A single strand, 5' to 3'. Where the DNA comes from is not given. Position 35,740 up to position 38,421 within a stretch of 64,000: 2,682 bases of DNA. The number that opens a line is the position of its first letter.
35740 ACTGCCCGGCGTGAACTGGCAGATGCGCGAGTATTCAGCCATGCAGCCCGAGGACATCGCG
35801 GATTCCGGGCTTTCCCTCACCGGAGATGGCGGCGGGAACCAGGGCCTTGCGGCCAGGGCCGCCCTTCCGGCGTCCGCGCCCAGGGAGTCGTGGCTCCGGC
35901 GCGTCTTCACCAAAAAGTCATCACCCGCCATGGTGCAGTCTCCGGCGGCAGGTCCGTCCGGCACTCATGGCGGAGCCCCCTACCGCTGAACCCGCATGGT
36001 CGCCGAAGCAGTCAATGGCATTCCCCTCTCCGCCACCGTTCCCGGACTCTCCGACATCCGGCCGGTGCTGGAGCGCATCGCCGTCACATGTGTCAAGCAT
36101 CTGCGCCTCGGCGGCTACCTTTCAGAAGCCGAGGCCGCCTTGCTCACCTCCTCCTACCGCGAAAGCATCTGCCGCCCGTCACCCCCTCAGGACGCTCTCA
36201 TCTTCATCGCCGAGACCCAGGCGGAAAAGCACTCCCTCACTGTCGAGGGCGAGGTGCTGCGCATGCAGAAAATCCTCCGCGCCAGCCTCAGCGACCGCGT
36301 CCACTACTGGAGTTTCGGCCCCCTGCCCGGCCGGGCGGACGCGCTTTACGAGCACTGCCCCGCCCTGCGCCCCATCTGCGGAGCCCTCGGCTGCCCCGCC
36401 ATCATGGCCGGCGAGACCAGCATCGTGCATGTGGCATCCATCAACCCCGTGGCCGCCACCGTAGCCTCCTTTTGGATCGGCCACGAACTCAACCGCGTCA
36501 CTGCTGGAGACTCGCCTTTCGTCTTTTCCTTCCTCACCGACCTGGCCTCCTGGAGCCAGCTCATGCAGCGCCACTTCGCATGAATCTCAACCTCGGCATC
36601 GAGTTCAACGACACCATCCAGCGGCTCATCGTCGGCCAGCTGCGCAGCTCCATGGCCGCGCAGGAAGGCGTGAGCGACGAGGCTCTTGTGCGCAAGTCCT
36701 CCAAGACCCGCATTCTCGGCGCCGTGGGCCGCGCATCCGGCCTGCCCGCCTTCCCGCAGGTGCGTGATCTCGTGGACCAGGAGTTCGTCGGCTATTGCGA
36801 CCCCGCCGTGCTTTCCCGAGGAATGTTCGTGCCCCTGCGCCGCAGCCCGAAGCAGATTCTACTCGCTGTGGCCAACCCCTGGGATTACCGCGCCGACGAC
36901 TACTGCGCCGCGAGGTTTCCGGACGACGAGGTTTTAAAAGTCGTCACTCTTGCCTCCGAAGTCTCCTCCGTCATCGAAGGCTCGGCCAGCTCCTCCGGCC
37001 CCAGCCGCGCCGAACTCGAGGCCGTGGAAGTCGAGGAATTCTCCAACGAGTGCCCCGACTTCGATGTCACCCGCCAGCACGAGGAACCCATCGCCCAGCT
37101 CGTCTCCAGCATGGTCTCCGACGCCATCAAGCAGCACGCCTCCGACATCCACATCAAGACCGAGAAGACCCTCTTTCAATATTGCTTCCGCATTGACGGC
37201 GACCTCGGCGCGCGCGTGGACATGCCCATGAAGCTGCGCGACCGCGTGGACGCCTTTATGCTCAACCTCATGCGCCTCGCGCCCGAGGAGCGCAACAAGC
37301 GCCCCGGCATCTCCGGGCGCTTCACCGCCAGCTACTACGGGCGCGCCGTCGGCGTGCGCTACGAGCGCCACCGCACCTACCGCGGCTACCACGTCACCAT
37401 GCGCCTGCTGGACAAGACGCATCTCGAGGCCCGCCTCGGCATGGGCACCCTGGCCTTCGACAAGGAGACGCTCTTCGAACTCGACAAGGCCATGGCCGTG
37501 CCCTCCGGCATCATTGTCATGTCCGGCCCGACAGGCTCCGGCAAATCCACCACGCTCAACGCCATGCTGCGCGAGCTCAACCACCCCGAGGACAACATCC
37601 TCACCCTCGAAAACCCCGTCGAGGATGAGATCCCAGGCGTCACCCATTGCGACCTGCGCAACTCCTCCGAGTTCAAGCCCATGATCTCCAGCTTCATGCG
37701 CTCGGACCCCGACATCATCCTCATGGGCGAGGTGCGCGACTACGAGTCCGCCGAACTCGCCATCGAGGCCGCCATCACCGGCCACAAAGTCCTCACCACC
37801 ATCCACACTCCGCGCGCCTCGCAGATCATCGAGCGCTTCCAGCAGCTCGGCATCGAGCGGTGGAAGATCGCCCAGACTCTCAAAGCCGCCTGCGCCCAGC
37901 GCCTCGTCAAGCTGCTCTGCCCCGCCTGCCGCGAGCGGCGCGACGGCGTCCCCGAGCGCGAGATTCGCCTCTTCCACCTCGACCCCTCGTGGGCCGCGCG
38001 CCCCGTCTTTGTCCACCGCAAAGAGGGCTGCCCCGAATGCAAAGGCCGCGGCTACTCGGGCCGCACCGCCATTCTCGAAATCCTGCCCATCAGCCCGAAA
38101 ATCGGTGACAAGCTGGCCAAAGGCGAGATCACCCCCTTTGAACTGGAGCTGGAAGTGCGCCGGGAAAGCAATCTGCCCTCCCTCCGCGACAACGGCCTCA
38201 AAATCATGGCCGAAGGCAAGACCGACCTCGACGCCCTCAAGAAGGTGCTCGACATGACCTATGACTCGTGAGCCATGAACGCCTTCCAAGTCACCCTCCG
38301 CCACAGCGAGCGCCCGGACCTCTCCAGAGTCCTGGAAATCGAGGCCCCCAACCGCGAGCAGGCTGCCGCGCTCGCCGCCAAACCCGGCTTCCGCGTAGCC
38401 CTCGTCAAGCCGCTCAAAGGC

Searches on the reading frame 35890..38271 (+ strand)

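Call 47: search_protein_families(library=pfam, max_evalue=0.00001, proteins=[window:35890-38271:+])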
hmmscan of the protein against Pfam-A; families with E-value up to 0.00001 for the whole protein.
window:35890-38271:+ (793 aa): 1 family
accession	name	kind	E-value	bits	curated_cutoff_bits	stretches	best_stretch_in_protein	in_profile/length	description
PF00437.27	T2SSE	-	3.2e-83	279.9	24.9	1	396-781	3-366/370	Type II/IV secretion system protein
